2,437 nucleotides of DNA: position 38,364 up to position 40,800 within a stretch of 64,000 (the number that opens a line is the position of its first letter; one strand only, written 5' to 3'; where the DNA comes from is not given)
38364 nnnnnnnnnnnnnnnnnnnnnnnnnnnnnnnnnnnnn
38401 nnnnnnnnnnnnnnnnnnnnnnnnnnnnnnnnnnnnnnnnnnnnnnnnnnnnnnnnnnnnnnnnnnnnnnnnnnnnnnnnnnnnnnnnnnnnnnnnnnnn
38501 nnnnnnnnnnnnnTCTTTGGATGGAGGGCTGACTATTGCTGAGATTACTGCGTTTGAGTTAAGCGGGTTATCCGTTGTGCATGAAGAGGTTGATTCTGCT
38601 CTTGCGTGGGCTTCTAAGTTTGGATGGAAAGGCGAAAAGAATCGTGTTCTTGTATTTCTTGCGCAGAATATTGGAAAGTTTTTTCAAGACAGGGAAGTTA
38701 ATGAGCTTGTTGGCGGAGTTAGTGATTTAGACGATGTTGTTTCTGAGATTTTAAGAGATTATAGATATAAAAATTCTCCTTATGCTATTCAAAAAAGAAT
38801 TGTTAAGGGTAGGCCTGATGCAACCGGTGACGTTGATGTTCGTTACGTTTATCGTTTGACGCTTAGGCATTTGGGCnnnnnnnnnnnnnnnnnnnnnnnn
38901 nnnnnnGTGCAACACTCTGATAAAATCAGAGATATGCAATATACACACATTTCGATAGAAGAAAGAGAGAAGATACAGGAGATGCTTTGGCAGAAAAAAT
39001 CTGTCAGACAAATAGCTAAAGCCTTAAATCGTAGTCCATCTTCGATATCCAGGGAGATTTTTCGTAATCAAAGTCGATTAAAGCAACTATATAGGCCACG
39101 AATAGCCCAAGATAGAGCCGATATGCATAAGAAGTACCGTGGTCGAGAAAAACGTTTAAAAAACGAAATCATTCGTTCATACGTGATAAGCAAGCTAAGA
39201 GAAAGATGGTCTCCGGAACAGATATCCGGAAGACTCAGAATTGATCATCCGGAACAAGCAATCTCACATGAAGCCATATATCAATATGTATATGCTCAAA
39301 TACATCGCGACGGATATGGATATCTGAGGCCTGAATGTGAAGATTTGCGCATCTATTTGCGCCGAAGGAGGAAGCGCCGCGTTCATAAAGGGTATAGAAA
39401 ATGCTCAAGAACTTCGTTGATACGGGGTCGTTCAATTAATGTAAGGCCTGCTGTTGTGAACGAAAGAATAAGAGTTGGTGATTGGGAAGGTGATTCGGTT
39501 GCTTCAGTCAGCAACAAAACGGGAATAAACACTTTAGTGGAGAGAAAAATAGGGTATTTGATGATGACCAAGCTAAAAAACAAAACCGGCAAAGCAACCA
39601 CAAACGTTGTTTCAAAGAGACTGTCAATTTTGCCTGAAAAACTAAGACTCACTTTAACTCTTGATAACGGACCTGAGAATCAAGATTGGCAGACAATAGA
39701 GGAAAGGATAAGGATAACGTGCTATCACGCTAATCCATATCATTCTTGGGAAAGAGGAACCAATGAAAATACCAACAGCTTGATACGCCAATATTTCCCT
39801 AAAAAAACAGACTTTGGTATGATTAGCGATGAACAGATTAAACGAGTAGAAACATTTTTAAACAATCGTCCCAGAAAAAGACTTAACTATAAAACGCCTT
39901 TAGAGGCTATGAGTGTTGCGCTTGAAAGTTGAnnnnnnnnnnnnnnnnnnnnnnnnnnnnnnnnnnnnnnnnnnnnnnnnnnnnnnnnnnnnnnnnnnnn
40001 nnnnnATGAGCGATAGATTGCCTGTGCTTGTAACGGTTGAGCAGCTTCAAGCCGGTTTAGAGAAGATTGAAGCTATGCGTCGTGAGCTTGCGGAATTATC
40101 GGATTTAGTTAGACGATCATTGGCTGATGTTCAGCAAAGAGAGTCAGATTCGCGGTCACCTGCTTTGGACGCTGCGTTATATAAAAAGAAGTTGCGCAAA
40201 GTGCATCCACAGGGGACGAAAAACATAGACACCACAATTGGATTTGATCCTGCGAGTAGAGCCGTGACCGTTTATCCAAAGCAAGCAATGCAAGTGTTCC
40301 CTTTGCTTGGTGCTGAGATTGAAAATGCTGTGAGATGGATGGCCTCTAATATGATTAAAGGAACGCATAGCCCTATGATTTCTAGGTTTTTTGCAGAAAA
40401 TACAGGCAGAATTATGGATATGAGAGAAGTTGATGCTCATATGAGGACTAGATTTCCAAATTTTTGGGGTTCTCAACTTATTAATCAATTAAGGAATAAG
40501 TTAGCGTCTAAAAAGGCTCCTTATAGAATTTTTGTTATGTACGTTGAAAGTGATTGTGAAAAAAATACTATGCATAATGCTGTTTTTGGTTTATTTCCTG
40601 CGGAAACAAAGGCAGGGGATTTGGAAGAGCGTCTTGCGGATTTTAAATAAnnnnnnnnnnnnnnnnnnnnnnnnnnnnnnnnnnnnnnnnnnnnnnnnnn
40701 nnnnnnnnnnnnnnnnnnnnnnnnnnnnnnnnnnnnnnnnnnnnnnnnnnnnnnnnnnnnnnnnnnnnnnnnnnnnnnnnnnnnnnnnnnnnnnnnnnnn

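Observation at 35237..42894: Clustered paralog family of orphan winged-helix-like proteins plus an IS30, wedged between grpE and dnaK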

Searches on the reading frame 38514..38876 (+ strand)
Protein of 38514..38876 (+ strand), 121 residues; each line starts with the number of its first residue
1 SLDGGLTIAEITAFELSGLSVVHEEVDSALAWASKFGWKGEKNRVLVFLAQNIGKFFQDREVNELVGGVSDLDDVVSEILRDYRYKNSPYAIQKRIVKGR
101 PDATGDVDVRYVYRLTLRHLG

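Call 37: search_solved_structures(query=A3, max_evalue=10, show_alignments=4)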
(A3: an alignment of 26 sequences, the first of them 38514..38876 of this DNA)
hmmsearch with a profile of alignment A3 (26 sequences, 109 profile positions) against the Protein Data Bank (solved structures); distinct sequences matched with E-value up to 10: 18.
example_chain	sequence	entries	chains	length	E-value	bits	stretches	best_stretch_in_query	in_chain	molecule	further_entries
1p2f_A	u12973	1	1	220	0.027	18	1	26-69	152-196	Response Regulator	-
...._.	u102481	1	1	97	0.03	17.8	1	21-80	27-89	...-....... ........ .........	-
6kyx_A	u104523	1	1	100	0.033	17.7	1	21-80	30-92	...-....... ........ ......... ArlR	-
2naz_A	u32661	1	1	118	0.037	17.6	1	22-82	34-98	Transcriptional regulatory protein RstA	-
6is4_A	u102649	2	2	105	0.038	17.5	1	21-80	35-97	Response regulator ArlR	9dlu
7e1d_B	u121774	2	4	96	0.044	17.3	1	27-72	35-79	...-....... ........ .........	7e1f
7e92_A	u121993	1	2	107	0.051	17.1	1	27-72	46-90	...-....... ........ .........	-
6vj2_A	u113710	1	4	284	0.055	17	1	26-68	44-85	Foldase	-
5ju7_A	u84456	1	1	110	0.16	15.5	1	27-72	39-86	Transcriptional activator CadC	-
7e1b_A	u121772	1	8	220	0.21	15.1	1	27-71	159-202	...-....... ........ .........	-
8b4b_W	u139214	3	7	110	0.22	15.1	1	15-100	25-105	Cholera toxin transcriptional activator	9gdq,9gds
8b4c_D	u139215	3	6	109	0.25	14.9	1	15-99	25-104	Cholera toxin transcriptional activator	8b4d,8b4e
7nmb_A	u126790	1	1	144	0.25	14.9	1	15-103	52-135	Cholera toxin transcriptional activator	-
9tas_A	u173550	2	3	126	0.46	14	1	8-69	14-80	De novo photoenzyme photoABLE1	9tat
4uht_A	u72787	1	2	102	0.89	13.1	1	26-69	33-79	TRANSCRIPTIONAL REGULATORY PROTEIN CPXR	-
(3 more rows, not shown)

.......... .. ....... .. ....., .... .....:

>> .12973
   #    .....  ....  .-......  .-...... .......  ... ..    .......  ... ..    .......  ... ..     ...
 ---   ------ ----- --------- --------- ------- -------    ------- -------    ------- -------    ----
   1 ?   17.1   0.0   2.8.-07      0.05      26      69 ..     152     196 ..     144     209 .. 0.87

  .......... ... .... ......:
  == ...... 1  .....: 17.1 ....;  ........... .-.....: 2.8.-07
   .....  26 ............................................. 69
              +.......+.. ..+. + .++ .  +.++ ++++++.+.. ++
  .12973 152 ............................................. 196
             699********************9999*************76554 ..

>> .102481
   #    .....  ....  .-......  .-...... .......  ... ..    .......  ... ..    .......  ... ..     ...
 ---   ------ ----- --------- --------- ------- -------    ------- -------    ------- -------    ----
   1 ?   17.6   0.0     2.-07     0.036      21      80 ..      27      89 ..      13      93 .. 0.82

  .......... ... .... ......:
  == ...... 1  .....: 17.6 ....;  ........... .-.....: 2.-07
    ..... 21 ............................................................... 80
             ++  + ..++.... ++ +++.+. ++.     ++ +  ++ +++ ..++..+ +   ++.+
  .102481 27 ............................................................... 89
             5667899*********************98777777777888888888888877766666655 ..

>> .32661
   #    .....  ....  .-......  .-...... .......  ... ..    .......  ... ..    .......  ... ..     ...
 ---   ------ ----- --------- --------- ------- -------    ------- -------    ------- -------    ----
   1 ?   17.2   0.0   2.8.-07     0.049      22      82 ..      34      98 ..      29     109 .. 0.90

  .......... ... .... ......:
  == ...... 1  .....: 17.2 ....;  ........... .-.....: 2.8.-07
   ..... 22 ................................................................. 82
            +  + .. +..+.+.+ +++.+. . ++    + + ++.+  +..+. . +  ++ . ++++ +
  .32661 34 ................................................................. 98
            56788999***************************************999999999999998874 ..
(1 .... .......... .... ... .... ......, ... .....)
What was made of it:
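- On Trans_reg_C (OmpR/PhoB winged helix, PF00486): 13 of 18 PDB hits are of OmpR/PhoB type, each individually at E 0.03-0.9 (call 37).
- Closest known: OmpR/PhoB-type winged-helix effector domain. Same: These are the top PDB sequence hits (call 37).
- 13 of 18 PDB sequence hits of profile A3 are OmpR/PhoB-type DNA-binding domains: DrrB, ArlR, RstA, CadC, ToxR, CpxR, VbrR (call 37).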

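Call 38: find_homologous_proteins(query=A3, max_evalue=0.01)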
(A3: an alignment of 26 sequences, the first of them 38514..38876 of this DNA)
Query A3 (26 sequences) (121 aa, profile of the alignment): 3 proteins with E <= 0.01 among 1360 candidates.
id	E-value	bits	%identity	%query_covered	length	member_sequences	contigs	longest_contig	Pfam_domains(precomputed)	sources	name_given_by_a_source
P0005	6.1e-17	80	100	100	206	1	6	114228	-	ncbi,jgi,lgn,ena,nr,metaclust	ncbi:MAG: hypothetical protein UT33_C0007G0069 [Candidatus Peregrinibacteria bacterium GW2011_GWC2_3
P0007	7.2e-17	79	98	100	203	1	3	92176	-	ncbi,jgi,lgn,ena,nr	ncbi:MAG: hypothetical protein US89_C0009G0064 [Candidatus Peregrinibacteria bacterium GW2011_GWF2_3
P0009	1.3e-6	46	96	66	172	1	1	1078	-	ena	-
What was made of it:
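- Tried and rejected: The third word-indexed homolog search, with the 26-module profile, returned only B orthologs (call 38).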

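Call 40: search_protein_families(library=pfam, alignment_id=A3, max_evalue=10)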
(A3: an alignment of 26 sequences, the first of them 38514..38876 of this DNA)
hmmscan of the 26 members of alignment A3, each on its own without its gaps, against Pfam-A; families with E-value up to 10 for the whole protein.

A. member 1, window:38514-38876:+ (121 aa): 0 families

B. families by the number of members that match (of 26 scanned): 29 families (the first 25 are shown)
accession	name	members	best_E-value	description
PF01022.26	HTH_5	2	0.003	Bacterial regulatory protein, arsR family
PF21476.4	PF0610-like_N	2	0.017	PF0610-like, N-terminal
PF04539.22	Sigma70_r3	2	0.021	Sigma-70 region 3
PF13635.12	DUF4143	2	0.053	Domain of unknown function (DUF4143)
PF02082.26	Rrf2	1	0.0055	Iron-dependent Transcriptional regulator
PF07180.17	CaiF_GrlA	1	0.01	CaiF/GrlA transcriptional regulator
PF21709.3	ABC_C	1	0.011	Emaravirus ABC_C protein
PF23513.1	Microp_apicomplexa_9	1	0.011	Apicomplexa microprotein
PF22451.2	NirdL-like_HTH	1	0.018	Siroheme decarboxylase NirDL-like HTH domain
PF09339.16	HTH_IclR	1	0.019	IclR helix-turn-helix domain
PF22326.1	MMS21_N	1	0.021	E3 SUMO-protein ligase MMS21, N-terminal domain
PF21356.2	Vps27_GAT-like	1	0.021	Vacuolar protein sorting-associated protein 27, GAT-like domain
PF04079.22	SMC_ScpB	1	0.027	Segregation and condensation complex subunit ScpB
PF21664.2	TBPIP_C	1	0.033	TBP-interacting protein, C-terminal domain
PF16399.11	Aquarius_N_1st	1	0.034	Intron-binding protein aquarius N-terminal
PF00486.34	Trans_reg_C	1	0.077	Transcriptional regulatory protein, C terminal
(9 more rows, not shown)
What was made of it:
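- Scanned singly, the modules scatter over many wHTH families at sub-threshold scores (call 40).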

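Call 42: predict_structure(alignment_id=A3)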
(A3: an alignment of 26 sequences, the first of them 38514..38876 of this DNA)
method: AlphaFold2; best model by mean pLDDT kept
length: 121 residues; sequences in the alignment: 26
mean_pLDDT: 88.4   pTM: 0.81
mean pLDDT of the five models: 88.4, 87.2, 87.2, 87.1, 86.1
residues with pLDDT >= 90: 85; 70-90: 25; 50-70: 4; < 50: 7
segments of 3 or more residues with pLDDT < 50: 1-7
pLDDT, mean of each block of 10 residues (from residue 1): 46 82 97 95 97 95 92 94 93 90 90 92 56
secondary structure, 60 per line:
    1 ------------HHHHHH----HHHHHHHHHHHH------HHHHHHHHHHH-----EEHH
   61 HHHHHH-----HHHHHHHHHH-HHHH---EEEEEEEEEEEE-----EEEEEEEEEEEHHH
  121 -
elements in order: H13-18 H23-34 H41-51 H59-66 H72-81 H83-86 E90-101 E107-117
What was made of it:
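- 38259..38879 (+): Gene B, 206 aa: acidic N-terminal region plus one C-terminal module (module = 38514-38876). AF2 model of the module: pLDDT 88.4, pTM 0.81, order H-H-H-b-H-H-b-b (call 42).
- On Winged helix-turn-helix fold in general: B module: H41-51, strand 57-58, H59-66, H72-81 (continued by H83-86), E90-101, E107-117, at pLDDT 88 (call 42).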

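Call 46: fold_search(model_id=the predicted structure, library=pdb)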
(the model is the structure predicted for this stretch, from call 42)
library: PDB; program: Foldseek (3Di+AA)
matches with E <= 10: 202; with E <= 0.001: 0
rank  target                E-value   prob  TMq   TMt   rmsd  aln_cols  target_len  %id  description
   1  3r0a_A                3.0e-01  0.63  0.41  0.41   5.5        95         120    9  Possible transcriptional regulator from Methanosarcina mazei Go1 (gi 21227196) (released 2011-03-23)
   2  9b42_S                5.0e-01  0.09  0.20  0.07  13.8       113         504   12  Pseudomonas phage Pa193 neck and extended tail (collar, gateway, tail tube, and sheath proteins) (released 2024-10-16)
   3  7olc_SU               6.0e-01  0.08  0.14  0.16  11.2        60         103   20  Thermophilic eukaryotic 80S ribosome at idle POST state (released 2022-01-26)
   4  4nb5_D                8.7e-01  0.47  0.40  0.34   5.6        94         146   12  Crystal Structure of a transcriptional regulator (released 2014-04-23)
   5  7qh7_T                8.7e-01  0.08  0.20  0.16  13.3       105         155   16  Cryo-EM structure of the human mtLSU assembly intermediate upon MRM2 depletion - class 4 (released 2022-05-18)
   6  7lcg_E                1.3e+00  0.07  0.14  0.05   6.8        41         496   10  The mature Usutu SAAR-1776, Model A (released 2021-09-01)
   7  8env_A                1.4e+00  0.05  0.19  0.07  13.9       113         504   12  In situ cryo-EM structure of Pseudomonas phage E217 tail baseplate in C6 map (released 2023-07-26)
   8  1lws_A                1.4e+00  0.08  0.26  0.10   9.0        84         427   12  Crystal structure of the intein homing endonuclease PI-SceI bound to its recognition sequence (released 2002-09-27)
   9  7rag_A                1.5e+00  0.09  0.18  0.13   7.5        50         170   10  Structure of the CwlD amidase from Clostridioides difficile in complex with the GerS lipoprotein (released 2021-09-08)
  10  3u81                  1.6e+00  0.08  0.27  0.18   9.1       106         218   12  Crystal structure of a SAH-bound semi-holo form of rat Catechol-O-methyltransferase (released 2012-02-01)
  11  6yhs_J                1.7e+00  0.05  0.17  0.17  12.9        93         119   17  Acinetobacter baumannii ribosome-amikacin complex - 50S subunit (released 2020-09-16)
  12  5pa7_B                2.0e+00  0.08  0.26  0.17   7.3        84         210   13  humanized rat COMT in complex with 6-bromo-3-chloroquinolin-8-ol (released 2017-11-22)
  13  6gje_A                2.0e+00  0.06  0.20  0.10   5.3        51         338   20  Structure of the Amnionless(20-357)-Cubilin(36-135) complex (released 2018-12-19)
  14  4nb5_C                2.1e+00  0.25  0.40  0.34   5.7        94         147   12  Crystal Structure of a transcriptional regulator (released 2014-04-23)
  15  9brb_a                2.1e+00  0.04  0.19  0.04  20.7       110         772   13  Synaptic Vesicle V-ATPase with synaptophysin and SidK, State 1 (released 2024-06-26)
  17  4nb5_A                2.2e+00  0.25  0.40  0.34   5.7        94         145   12  Crystal Structure of a transcriptional regulator (released 2014-04-23)
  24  4nb5_B                2.7e+00  0.21  0.40  0.34   5.5        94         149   12  Crystal Structure of a transcriptional regulator (released 2014-04-23)
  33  7e1b_F                3.3e+00  0.20  0.32  0.19   3.4        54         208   24  Crystal structure of VbrR-DNA complex (released 2022-02-09)
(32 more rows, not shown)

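Call 74: fold_search(model_id=the predicted structure, library=viral)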
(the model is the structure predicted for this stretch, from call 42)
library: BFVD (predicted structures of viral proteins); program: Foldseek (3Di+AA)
matches with E <= 10: 611; with E <= 0.001: 0
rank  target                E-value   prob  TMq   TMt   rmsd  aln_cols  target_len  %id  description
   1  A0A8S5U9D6            8.5e-02  0.91  0.45  0.37   9.9        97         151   18  Uncharacterized protein [Siphoviridae sp. ctYM922]
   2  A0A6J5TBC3            1.3e-01  0.47  0.40  0.19  11.1       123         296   12  Helix-turn-helix domain containing protein [uncultured Caudovirales phage]
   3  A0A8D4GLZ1            1.4e-01  0.60  0.32  0.44   7.5        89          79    9  (no name in the UniProt tables at hand)
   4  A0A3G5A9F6            1.5e-01  0.28  0.34  0.11  14.7       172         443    8  Superfamily II helicase [Hyperionvirus sp.]
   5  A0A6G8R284            1.8e-01  0.72  0.40  0.23   6.5       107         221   21  Helix-turn-helix DNA binding domain protein [Arthrobacter phage BlueFeather]
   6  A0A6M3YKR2            2.2e-01  0.41  0.35  0.12   6.3        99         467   15  (no name in the UniProt tables at hand)
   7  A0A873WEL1            2.2e-01  0.13  0.24  0.07  15.5       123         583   11  (no name in the UniProt tables at hand)
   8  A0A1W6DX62            2.3e-01  0.15  0.27  0.27  18.9       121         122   18  Uncharacterized protein [Sphingobium phage Lacusarx]
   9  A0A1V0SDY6            2.5e-01  0.21  0.32  0.05  11.4       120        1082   11  Superfamily II helicase [Indivirus ILV1]
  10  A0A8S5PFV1            2.6e-01  0.41  0.40  0.37   7.0       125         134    6  Uncharacterized protein [Siphoviridae sp. ctLOE2]
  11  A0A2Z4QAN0            3.0e-01  0.16  0.27  0.16   7.7       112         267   15  Uncharacterized protein [Gordonia phage Trine]
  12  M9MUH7                3.2e-01  0.66  0.49  0.24   6.3       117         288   13  (no name in the UniProt tables at hand)
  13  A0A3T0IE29            3.2e-01  0.63  0.47  0.15   3.9        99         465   13  (no name in the UniProt tables at hand)
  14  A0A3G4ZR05            3.2e-01  0.21  0.29  0.26   8.5       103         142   13  Uncharacterized protein [Terrestrivirus sp.]
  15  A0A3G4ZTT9            3.2e-01  0.16  0.31  0.12  13.9       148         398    9  Bacteriophage T5 Orf172 DNA-binding domain-containing protein [Barrevirus sp.]
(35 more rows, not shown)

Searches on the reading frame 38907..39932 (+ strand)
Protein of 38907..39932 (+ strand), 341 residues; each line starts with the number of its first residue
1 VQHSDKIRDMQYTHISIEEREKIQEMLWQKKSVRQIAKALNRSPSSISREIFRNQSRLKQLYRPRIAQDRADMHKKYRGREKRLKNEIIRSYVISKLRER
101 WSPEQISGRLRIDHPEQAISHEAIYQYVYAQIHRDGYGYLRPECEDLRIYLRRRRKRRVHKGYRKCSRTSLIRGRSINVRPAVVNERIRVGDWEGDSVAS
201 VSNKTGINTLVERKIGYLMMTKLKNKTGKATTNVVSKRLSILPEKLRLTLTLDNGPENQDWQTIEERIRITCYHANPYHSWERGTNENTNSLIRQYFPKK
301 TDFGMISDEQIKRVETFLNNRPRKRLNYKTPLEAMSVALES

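Call 3: search_protein_families(library=pfam, proteins=[window:38907-39932:+], max_evalue=1)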
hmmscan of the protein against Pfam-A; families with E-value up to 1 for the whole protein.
window:38907-39932:+ (341 aa): 9 families
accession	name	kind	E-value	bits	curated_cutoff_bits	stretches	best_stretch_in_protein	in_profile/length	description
PF13936.12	HTH_38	-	3.6e-16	59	27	1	12-54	2-44/44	Helix-turn-helix domain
PF13384.12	HTH_23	-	5.9e-07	29.6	24.6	1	16-57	3-45/50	Homeodomain-like domain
PF13565.12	HTH_32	-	0.00033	21.6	33.7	1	75-127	20-72/73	Homeodomain-like domain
PF13551.12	HTH_29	-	0.0089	16.5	28.1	1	31-67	12-49/64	Winged helix-turn helix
PF13560.12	HTH_31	-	0.12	13.1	27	0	30-49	14-33/64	Helix-turn-helix domain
PF08281.18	Sigma70_r4_2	-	0.12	12.5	25.7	1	28-53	24-49/54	Sigma-70, region 4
PF24122.1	Cas8b_C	-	0.15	12.3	27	1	21-105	49-137/228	Type I-B CRISPR Cas8b C-terminal domain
PF13683.12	rve_3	-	0.15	12.3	26.5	1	269-331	2-67/67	Integrase core domain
PF08206.17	OB_RNB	-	0.16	12.1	24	1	131-153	4-26/58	Ribonuclease B OB domain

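Call 54: search_protein_families(library=ncbifam, proteins=[window:38907-39932:+], max_evalue=0.1)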
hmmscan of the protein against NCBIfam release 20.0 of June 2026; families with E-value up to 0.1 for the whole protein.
window:38907-39932:+ (341 aa): 4 families
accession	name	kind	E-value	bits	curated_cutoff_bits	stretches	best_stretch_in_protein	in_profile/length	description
NF033563.0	transpos_IS30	equivalog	2.1e-74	250.6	80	1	45-324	1-267/267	IS30 family transposase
NF047515.1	SpiroCoCo_C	equivalog_domain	0.016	14.4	125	0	76-113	267-305/313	SpiroCoCo family coiled-coil protein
NF033546.1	transpos_IS21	equivalog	0.018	14.6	160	0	258-328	202-276/294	IS21 family transposase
TIGR02937.1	sigma70-ECF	superfamily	0.081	12.5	42.9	0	17-60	120-163/165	sigma-70 family RNA polymerase sigma factor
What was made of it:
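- Checked: An intact IS30 transposase gene lies at 38907-39932 (NCBIfam NF033563, E 2e-74, call 54).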

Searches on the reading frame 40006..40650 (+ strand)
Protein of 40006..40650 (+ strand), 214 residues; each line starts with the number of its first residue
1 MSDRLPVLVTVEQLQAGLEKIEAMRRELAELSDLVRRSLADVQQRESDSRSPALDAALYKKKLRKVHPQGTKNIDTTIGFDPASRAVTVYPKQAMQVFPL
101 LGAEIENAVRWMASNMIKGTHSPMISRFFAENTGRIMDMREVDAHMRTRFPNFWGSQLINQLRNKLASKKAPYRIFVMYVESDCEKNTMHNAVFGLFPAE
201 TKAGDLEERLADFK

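Call 3: search_protein_families(library=pfam, proteins=[window:40006-40650:+], max_evalue=1)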
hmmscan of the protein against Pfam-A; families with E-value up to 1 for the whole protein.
window:40006-40650:+ (214 aa): 2 families
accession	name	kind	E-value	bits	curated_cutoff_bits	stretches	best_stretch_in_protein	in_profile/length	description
PF21664.2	TBPIP_C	-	0.13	12.6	27.2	0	100-148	22-67/115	TBP-interacting protein, C-terminal domain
PF20537.3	DUF6752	-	0.15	12.3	27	1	11-51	5-45/55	Domain of unknown function (DUF6752)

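Call 52: search_protein_families(library=padloc, proteins=[window:40006-40650:+], max_evalue=0.1)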
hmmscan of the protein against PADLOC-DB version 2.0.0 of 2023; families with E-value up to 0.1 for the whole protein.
window:40006-40650:+ (214 aa): 0 families

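Call 53: search_protein_families(library=phrogs, proteins=[window:40006-40650:+], max_evalue=0.1)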
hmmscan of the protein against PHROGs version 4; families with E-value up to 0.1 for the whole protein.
window:40006-40650:+ (214 aa): 1 family
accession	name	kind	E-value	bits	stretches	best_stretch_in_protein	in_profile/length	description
phrog_7214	-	unknown function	0.097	13.9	0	167-187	9-29/44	-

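Call 54: search_protein_families(library=ncbifam, proteins=[window:40006-40650:+], max_evalue=0.1)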
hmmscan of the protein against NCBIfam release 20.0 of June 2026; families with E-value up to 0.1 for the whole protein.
window:40006-40650:+ (214 aa): 0 families
